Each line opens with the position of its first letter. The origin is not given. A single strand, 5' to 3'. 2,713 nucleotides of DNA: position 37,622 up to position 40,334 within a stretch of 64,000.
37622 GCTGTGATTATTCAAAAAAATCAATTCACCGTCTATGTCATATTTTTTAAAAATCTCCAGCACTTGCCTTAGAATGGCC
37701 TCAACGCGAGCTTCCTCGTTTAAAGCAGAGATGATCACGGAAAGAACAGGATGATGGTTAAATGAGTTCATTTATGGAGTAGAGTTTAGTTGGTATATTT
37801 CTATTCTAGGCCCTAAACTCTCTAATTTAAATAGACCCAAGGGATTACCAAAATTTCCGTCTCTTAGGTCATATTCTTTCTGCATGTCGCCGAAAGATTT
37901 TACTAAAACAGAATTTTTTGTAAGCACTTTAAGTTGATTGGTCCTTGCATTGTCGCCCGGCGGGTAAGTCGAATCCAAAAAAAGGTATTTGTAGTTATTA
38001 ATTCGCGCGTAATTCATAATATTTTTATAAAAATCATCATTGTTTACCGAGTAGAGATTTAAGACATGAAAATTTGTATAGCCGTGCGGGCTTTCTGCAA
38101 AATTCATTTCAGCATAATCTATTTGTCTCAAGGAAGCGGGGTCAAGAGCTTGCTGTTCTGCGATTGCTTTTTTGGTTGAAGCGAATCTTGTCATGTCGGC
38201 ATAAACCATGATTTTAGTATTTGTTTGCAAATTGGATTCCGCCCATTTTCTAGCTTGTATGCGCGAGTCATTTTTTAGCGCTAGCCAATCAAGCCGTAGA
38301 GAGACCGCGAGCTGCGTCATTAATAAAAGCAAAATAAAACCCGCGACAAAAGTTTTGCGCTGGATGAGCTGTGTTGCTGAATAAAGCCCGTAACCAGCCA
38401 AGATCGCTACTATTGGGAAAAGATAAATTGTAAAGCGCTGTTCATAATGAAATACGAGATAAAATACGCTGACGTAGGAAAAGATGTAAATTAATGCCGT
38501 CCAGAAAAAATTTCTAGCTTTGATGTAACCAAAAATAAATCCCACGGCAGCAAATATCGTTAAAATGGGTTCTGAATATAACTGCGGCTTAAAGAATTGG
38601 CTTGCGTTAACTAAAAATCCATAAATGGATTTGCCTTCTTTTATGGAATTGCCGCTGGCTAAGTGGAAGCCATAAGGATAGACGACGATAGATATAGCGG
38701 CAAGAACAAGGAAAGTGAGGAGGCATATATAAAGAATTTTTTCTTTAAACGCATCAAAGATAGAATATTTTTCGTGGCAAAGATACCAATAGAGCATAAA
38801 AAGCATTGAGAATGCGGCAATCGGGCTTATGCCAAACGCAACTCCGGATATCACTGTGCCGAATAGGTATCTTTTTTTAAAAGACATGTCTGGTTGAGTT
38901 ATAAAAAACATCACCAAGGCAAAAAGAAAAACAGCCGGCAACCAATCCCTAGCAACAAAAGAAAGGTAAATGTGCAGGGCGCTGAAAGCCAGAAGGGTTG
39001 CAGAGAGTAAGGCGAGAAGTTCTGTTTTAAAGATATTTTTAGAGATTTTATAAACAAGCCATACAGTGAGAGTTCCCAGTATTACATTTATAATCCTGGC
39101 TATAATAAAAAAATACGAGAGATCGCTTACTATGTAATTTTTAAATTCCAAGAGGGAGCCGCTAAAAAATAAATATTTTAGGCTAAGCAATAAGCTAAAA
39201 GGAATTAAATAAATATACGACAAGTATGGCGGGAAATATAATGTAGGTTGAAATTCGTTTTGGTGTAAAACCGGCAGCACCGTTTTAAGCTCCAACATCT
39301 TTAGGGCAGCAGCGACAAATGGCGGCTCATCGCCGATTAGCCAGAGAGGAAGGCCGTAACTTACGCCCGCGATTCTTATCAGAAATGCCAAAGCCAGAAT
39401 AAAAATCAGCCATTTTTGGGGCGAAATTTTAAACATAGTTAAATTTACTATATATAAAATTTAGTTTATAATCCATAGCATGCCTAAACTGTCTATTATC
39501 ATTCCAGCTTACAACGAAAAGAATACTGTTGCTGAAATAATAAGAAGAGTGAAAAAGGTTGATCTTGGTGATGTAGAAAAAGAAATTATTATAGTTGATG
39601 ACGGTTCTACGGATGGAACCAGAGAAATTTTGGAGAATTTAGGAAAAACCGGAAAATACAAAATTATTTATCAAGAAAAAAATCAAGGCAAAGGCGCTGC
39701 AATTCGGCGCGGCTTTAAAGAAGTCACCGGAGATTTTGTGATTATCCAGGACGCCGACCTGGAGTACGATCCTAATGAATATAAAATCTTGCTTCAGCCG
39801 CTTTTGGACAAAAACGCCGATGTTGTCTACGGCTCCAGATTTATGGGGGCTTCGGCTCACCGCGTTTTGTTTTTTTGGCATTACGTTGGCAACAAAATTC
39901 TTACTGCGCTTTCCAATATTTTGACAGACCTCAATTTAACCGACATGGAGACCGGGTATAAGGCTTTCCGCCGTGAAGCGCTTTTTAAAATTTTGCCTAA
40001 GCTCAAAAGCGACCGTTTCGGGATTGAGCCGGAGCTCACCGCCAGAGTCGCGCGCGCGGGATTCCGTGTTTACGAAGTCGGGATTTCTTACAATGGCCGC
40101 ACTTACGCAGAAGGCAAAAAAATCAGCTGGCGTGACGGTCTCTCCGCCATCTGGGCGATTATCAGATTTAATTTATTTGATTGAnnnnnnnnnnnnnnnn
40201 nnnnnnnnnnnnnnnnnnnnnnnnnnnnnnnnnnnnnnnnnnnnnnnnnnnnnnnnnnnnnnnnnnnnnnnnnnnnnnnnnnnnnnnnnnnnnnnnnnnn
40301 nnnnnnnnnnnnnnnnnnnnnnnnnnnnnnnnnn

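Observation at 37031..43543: Reiterated DPM1-like GT2 plus GT-C membrane glycosyltransferase modules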

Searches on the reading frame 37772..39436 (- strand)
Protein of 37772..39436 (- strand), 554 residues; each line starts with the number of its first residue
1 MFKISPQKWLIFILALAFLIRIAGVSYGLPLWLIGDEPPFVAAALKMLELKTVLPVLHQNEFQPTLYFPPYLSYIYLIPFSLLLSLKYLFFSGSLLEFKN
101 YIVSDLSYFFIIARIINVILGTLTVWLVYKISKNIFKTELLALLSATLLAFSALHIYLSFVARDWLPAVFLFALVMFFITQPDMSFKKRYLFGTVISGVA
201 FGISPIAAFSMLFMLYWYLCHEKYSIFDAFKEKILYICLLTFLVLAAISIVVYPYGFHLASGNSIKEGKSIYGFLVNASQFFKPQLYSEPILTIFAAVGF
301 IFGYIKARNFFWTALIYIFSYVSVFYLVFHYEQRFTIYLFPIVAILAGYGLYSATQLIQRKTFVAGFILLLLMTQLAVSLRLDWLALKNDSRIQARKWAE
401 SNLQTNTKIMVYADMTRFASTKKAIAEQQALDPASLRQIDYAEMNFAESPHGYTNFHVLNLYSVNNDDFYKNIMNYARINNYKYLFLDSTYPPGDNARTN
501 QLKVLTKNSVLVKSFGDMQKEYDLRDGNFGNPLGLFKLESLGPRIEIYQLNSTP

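Call 3: search_protein_families(library=pfam, proteins=[window:37772-39436:-], max_evalue=0.01)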
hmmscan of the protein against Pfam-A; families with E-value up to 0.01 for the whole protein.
window:37772-39436:- (554 aa): 1 family
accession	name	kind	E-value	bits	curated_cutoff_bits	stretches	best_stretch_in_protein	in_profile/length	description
PF13231.12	PMT_2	-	0.00014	22.5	26.1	1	113-247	24-155/160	Dolichyl-phosphate-mannose-protein mannosyltransferase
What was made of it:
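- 37772..39436 (-): A_mem: 554-aa GT-C glycosyltransferase of the PMT_2 superfamily, about 10 TM helices, invariant D36-E37 in loop 1, with a C-terminal extracytoplasmic domain of about 170 aa. Pfam PMT_2 below threshold (22.5 vs 26.1 bits; call 3).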

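Call 8: search_protein_families(library=ncbifam, proteins=[window:37772-39436:-], max_evalue=0.01)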
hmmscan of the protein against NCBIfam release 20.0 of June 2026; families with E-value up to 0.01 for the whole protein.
window:37772-39436:- (554 aa): 0 families

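Call 10: search_solved_structures(query=window:37772-39436:-, max_evalue=1)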
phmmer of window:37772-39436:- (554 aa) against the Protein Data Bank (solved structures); distinct sequences matched with E-value up to 1: 2.
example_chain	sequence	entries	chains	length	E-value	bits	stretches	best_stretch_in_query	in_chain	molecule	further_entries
9rjb_B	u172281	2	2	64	0.5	12.4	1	286-321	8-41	Signal peptidase complex subunit 1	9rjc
9h24_A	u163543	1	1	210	0.81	11.7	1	462-507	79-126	LysM receptor kinase K1B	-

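Call 24: find_homologous_proteins(query=window:37772-39436:-)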
Query window:37772-39436:- (554 aa): 80 proteins with E <= 0.001 among 8000 candidates.
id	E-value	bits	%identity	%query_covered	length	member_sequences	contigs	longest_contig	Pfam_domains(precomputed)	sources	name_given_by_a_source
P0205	9.3e-286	967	80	99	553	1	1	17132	PF13231.13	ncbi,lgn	-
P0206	9.4e-280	947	77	99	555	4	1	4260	PF13231.13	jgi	-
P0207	2.1e-278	943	76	99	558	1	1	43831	-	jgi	-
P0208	1.4e-230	785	64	99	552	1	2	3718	PF13231.13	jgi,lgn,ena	-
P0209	1.3e-215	735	60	99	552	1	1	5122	PF13231.13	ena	-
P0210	6.0e-207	707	59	99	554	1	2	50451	PF02366.25,PF13231.13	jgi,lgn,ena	-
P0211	4.3e-203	694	57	99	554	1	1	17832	PF13231.13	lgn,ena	-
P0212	1.8e-202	692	57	100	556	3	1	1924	-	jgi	-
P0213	4.5e-202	691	57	99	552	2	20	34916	PF13231.13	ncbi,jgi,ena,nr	ncbi:phospholipid carrier-dependent glycosyltransferase [Candidatus Woesearchaeota archaeon]|jgi:hyp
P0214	7.0e-201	687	56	100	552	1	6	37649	PF02366.25,PF13231.13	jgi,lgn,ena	-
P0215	6.0e-196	671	54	100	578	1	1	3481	PF13231.13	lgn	-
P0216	3.1e-194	665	55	99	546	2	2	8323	PF13231.13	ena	-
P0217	1.3e-177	610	54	98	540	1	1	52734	PF13231.13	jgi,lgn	jgi:hypothetical protein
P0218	2.6e-170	586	52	98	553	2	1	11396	-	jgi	jgi:hypothetical protein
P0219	6.7e-168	578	51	98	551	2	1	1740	PF13231.13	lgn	-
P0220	4.5e-167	575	51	99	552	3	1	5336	PF13231.13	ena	-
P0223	3.9e-165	569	51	99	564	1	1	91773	PF13231.13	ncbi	-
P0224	1.1e-162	561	50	98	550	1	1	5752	PF13231.13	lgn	-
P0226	1.5e-159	551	49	98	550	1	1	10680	PF13231.13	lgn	-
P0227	5.7e-159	549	48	99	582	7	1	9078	PF13231.13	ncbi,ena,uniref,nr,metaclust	ncbi:hypothetical protein A3J56_02245 [Candidatus Giovannonibacteria bacterium RIFCSPHIGHO2_02_FULL_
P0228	1.1e-158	548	48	98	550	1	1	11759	PF02366.25,PF13231.13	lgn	-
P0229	2.0e-150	520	46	98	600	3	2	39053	PF13231.13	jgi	-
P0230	3.5e-150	520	48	99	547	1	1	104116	PF13231.13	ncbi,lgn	-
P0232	7.7e-142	492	44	100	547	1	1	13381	PF13231.13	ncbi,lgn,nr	ncbi:MAG: hypothetical protein Q8Q46_02830 [Candidatus Giovannonibacteria bacterium]|nr:hypothetical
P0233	1.1e-138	482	43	98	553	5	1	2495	PF02366.25,PF13231.13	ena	-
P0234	1.0e-137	478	44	97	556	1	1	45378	PF02366.25,PF13231.13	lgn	-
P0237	2.9e-128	447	41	96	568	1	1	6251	PF13231.13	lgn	-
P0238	4.2e-126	440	42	98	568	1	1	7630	PF13231.13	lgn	-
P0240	1.4e-125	438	42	99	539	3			PF13231.13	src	-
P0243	2.9e-122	427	41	97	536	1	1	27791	PF13231.13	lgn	-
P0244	7.2e-122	426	43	92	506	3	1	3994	PF13231.13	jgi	-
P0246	1.9e-119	418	39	98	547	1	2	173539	PF13231.13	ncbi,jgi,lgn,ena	-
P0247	2.1e-119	418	40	99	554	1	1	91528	PF13231.13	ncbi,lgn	-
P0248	2.6e-118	414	39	99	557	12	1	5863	PF13231.13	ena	-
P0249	1.9e-117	412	38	99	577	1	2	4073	PF13231.13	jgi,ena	jgi:hypothetical protein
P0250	5.3e-117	410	39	98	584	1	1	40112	PF13231.13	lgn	-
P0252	9.5e-117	409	40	99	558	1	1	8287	PF13231.13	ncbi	-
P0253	1.4e-115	405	38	97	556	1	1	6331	PF13231.13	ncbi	-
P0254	1.2e-113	399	38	99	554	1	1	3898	PF13231.13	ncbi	-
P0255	5.2e-113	397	40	98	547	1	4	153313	PF13231.13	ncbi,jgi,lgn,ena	-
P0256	7.8e-113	396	38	99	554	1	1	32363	PF13231.13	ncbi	-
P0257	7.8e-113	396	38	99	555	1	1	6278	PF13231.13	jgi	jgi:hypothetical protein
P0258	8.0e-113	396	40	99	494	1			PF13231.13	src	-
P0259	2.5e-112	395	39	99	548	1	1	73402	PF13231.13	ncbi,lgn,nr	ncbi:MAG: glycosyltransferase family 39 protein [bacterium]|nr:glycosyltransferase family 39 protein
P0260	2.8e-111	391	39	98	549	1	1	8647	PF13231.13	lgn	-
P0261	5.5e-111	390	39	97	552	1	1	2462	PF13231.13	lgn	-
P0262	1.2e-110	389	38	98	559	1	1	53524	PF02366.25,PF13231.13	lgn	-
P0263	3.0e-110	388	37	98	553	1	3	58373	PF13231.13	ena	-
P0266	2.8e-103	365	37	98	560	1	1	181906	PF02366.25,PF13231.13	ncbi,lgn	-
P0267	3.7e-103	364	37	98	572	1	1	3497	PF02366.25,PF13231.13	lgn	-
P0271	1.0e-98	350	37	99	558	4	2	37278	PF02366.25,PF13231.13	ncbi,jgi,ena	ncbi:MAG TPA: glycosyltransferase family 39 protein [Candidatus Paceibacterota bacterium]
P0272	1.3e-97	346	38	98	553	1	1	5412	PF13231.13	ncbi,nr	ncbi:MAG: glycosyltransferase family 39 protein [bacterium]|nr:glycosyltransferase family 39 protein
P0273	8.1e-95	337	36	99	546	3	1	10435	PF13231.13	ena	-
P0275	2.6e-92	329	36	98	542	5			PF13231.13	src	-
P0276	7.3e-92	327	35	98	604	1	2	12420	PF13231.13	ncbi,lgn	-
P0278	5.4e-88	314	35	98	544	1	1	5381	PF13231.13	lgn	-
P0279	4.0e-87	312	50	60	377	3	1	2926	PF13231.13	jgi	-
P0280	2.0e-82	296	32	99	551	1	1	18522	PF13231.13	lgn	-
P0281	3.2e-70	256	33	98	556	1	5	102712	PF13231.13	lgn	-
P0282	2.2e-11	62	22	97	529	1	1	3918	PF02366.25,PF13231.13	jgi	jgi:hypothetical protein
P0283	4.1e-8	51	33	35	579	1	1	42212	PF02366.25,PF13231.13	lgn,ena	-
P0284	1.8e-5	42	27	23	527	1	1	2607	PF02366.25,PF13231.13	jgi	jgi:4-amino-4-deoxy-L-arabinose transferase-like glycosyltransferase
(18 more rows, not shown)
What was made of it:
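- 37772..39436 (-): Most homologues carry PF13231 and some PF02366 (call 24).
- Several homologues carry Pfam PMT PF02366 (call 24).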

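Call 28: search_solved_structures(query=A3, max_evalue=1, show_alignments=2)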
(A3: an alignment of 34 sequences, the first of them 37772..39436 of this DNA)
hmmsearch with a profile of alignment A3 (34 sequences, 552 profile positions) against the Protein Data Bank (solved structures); distinct sequences matched with E-value up to 1: 1.
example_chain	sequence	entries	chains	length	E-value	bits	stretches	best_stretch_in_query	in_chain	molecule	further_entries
6p25_A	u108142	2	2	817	4.7e-05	25.3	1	90-262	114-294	Dolichyl-phosphate-mannose--protein mannosyltransferase 1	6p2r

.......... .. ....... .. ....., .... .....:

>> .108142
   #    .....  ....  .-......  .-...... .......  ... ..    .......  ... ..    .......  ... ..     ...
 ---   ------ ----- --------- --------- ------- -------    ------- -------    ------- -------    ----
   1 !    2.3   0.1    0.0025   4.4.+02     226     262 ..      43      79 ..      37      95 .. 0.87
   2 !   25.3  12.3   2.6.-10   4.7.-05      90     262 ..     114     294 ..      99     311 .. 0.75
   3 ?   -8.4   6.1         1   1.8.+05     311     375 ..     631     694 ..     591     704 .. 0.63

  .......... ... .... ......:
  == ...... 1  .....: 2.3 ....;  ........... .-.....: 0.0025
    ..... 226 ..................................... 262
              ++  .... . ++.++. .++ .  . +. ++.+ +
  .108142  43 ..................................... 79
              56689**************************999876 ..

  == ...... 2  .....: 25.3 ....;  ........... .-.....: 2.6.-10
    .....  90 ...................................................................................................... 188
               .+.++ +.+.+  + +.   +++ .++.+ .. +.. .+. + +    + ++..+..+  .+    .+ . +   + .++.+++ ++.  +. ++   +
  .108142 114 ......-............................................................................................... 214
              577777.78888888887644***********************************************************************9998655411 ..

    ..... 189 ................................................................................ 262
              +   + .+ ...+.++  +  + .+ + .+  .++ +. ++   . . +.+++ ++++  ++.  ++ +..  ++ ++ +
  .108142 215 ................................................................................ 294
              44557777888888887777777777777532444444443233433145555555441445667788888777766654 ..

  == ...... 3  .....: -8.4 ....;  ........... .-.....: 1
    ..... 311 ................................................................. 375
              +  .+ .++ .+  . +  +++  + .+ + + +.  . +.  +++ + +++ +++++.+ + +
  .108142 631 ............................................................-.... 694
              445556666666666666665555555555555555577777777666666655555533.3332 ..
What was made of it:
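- Closest known: Dol-P-Man / polyprenol-P-Man synthase plus protein O-mannosyltransferase. Same: The A_mem profile hits yeast Pmt1 (call 28).
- The A_mem profile hits Pmt1 at 4.7e-5 (call 28). The only significant PDB sequence hit of the A_mem family profile is yeast Pmt1 (4.7e-5; call 28).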

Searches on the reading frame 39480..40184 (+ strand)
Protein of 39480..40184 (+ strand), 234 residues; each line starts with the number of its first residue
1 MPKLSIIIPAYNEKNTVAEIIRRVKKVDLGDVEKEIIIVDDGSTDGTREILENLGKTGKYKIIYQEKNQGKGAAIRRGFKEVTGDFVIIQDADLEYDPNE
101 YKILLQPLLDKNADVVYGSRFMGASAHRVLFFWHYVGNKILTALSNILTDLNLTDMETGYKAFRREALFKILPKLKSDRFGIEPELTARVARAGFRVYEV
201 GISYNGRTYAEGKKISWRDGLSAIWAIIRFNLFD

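Call 3: search_protein_families(library=pfam, proteins=[window:39480-40184:+], max_evalue=0.01)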
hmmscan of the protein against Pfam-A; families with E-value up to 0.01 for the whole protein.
window:39480-40184:+ (234 aa): 5 families
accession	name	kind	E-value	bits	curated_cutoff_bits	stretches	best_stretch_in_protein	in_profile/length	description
PF00535.33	Glycos_transf_2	-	5.9e-38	130.9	23.3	1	5-168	1-164/168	Glycosyl transferase family 2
PF13641.12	Glyco_tranf_2_3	-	7.5e-11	42.9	27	1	2-127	1-130/230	Glycosyltransferase like family 2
PF10111.15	Glyco_tranf_2_2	-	7.3e-09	35.9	27.3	1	5-99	1-97/276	Glycosyltransferase like family 2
PF13704.12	Glyco_tranf_2_4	-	0.00019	22.3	27.5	1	33-93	19-81/98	Glycosyl transferase family 2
PF13506.12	Glyco_transf_21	-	0.0047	16.8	21.7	0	71-168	18-114/174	Glycosyl transferase family 21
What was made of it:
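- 39480..40184 (+): B_GT2: 234-aa GT2 with no TM helix, DPMS/AglJ/ArnC-like. DxD motif is D91-A-D93. Pfam PF00535 at 5.9e-38 (call 3).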

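Call 8: search_protein_families(library=ncbifam, proteins=[window:39480-40184:+], max_evalue=0.01)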
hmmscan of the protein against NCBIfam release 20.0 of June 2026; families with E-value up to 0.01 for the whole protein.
window:39480-40184:+ (234 aa): 29 families (the best 25 are shown)
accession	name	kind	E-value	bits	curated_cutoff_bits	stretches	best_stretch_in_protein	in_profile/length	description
TIGR04182.1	glyco_TIGR04182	equivalog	2.5e-38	132.1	325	1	4-230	2-217/293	S-layer glycoprotein N-glycosyltransferase AglJ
NF007986.1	PRK10714.1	equivalog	9.1e-21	74.2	529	1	3-213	7-209/316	undecaprenyl-phosphate 4-deoxy-4-formamido-L-arabinose transferase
TIGR03937.1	PgaC_IcaA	equivalog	3.3e-20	72.4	422.3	1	2-111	45-153/407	poly-beta-1,6-N-acetyl-D-glucosamine synthase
NF041391.1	DPhHxTase_Halo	equivalog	4.8e-20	71.5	375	1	10-208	3-187/213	dolichyl-phosphate hexose transferase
NF047588.1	GlcsyltransPgfSStrep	equivalog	6.7e-20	71.5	500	1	3-180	2-176/308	glycosyltransferase PgfS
NF041875.1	EPS_EpsD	equivalog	2.5e-19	69.9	370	1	4-171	1-170/325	exopolysaccharide biosynthesis glycosyltransferase EpsD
NF010496.0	PRK13915.1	equivalog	1.7e-17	63.5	262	1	3-112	32-147/307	glucosyl-3-phosphoglycerate synthase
NF007482.0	PRK10073.1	equivalog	3.1e-17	62.6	423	1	2-116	6-118/334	glycosyltransferase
NF058614.1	PPMAGASynPpgS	equivalog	1.8e-16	60.3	370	1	6-213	4-205/226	polyprenyl-phospho-N-acetylgalactosaminyl synthase PpgS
TIGR04283.1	glyco_like_mftF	equivalog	9e-15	54.9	182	1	4-137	1-124/221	TIGR04283 family arsenosugar biosynthesis glycosyltransferase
NF047683.1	TeichurnBiosyTuaG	equivalog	1.7e-14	54.1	400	1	2-106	6-109/252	teichuronic acid biosynthesis protein TuaG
NF050050.1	ProtGlycPglI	equivalog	4.8e-11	42.6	500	1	1-106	1-106/306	GalNAc(5)-diNAcBac-PP-undecaprenol beta-1,3-glucosyltransferase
TIGR03965.1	mycofact_glyco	equivalog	4.9e-11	42.2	280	1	2-112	74-183/467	mycofactocin biosynthesis glycosyltransferase MftF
NF053739.1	GlytfEpsEBac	equivalog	1.4e-10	40.6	450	1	2-93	1-92/265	glycosyltransferase EpsE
NF038302.1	EPS_HpsE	equivalog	2e-10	40.2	300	1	3-93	2-96/307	hormogonium polysaccharide biosynthesis glycosyltransferase HpsE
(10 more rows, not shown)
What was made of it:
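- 39480..40184 (+): NCBIfam AglJ at 2.5e-38 and ArnC at 9e-21 (call 8).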

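Call 9: search_solved_structures(query=window:39480-40184:+, max_evalue=0.001)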
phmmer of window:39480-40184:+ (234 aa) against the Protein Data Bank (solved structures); distinct sequences matched with E-value up to 0.001: 31.
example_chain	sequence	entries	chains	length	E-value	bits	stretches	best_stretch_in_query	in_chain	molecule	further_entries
5mlz_A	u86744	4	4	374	3.1e-20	75.8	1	3-171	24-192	Dolichol monophosphate mannose synthase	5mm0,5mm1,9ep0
9hwj_A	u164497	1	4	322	3.2e-16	62.6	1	2-168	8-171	Undecaprenyl-phosphate 4-deoxy-4-formamido-L-arabinose transferase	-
9bhc_C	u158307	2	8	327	7.8e-16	61.4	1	2-167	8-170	Undecaprenyl-phosphate 4-deoxy-4-formamido-L-arabinose transferase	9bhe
8vxh_A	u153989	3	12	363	9.6e-16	61.1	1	2-166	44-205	Undecaprenyl-phosphate 4-deoxy-4-formamido-L-arabinose transferase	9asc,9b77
6p61_A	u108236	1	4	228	4.3e-13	52.4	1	2-113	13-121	Glycosyltransferase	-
2z87_A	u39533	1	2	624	1.4e-12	50.7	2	2-106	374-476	Chondroitin synthase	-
2z86_A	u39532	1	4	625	1.4e-12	50.7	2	2-106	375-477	Chondroitin synthase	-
5tze_C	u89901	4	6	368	2.2e-10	43.6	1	3-97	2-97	Glycosyl transferase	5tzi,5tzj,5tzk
5tz8_A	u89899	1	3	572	4.3e-10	42.6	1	3-98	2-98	Glycosyl transferase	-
5eke_A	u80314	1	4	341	6.3e-10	42.1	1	3-129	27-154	Uncharacterized glycosyltransferase sll0501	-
5ekp_C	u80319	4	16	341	6.5e-10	42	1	3-127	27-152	Uncharacterized glycosyltransferase sll0501 | Glycosyltransferase sll0501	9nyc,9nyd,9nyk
9nye_A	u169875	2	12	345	6.7e-10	42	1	3-127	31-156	Glycosyltransferase sll0501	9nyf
3bcv_A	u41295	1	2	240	6.3e-09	38.8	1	1-117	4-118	Putative glycosyltransferase protein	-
6yv7_B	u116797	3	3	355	9.1e-09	38.3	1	2-96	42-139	Glycosyl transferase, family 2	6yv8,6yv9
6yv7_A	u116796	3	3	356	9.1e-09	38.3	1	2-96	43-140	Glycosyl transferase, family 2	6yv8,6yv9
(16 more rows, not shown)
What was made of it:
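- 39480..40184 (+): PDB best hits are DPMS 5mlz (3e-20) then ArnC, aligned over about 170 residues, versus about 100 for ordinary GT2s (call 9).
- On Polyprenyl-phosphate glycosyltransferases of GT2 (DPMS / GtrB / ArnC / AglJ class): B matches DPMS and ArnC over about 170 residues, versus about 100 for other GT2s (call 9).
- B_GT2 matches DPMS at 3e-20, then ArnC, plus AglJ at 2.5e-38 (calls 8, 9).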
